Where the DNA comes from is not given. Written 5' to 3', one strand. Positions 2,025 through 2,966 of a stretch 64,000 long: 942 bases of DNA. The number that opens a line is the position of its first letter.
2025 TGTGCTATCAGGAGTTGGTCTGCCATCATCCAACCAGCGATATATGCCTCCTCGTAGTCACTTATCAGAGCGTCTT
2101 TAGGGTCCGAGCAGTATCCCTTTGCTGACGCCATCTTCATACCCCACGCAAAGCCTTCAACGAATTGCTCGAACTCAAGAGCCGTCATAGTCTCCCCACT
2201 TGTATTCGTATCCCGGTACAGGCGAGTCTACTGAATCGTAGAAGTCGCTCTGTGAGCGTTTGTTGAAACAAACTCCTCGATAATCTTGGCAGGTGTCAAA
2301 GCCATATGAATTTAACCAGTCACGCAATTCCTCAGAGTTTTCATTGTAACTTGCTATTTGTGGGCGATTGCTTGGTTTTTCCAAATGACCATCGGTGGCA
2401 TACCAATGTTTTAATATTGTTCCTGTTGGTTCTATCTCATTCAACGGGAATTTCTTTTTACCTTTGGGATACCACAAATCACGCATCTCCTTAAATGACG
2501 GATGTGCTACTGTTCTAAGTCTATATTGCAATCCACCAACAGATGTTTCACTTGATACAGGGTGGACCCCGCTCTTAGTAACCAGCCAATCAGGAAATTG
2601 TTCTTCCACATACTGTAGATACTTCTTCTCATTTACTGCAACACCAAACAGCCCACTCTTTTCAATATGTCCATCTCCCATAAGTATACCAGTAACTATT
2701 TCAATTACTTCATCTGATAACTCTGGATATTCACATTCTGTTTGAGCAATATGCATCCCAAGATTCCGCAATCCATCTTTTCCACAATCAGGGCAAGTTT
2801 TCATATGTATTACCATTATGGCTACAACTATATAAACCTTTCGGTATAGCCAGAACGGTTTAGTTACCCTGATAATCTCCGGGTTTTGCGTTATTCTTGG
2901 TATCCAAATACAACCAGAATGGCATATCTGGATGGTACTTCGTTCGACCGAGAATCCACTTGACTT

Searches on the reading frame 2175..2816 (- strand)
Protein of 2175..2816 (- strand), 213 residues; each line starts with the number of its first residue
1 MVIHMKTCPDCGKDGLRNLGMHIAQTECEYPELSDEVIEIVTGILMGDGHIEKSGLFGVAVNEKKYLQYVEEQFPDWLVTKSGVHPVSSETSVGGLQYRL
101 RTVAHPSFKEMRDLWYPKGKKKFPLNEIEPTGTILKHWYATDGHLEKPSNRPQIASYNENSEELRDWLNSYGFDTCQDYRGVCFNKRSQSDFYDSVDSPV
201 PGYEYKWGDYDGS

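Call 7: search_protein_families(library=pfam, proteins=[window:2175-2816:-], max_evalue=1)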
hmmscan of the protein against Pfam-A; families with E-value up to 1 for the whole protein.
window:2175-2816:- (213 aa): 3 families
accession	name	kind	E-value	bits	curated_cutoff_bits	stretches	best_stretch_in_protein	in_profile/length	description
PF03161.18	LAGLIDADG_2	-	2.7e-14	53.9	25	1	38-148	1-117/168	LAGLIDADG DNA endonuclease family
PF14528.11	LAGLIDADG_3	-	0.076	13.7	22.5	0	134-166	6-37/82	LAGLIDADG-like domain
PF13005.12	zf-IS66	-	0.086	13.7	27.3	1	6-41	2-36/46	zinc-finger binding domain of transposase IS66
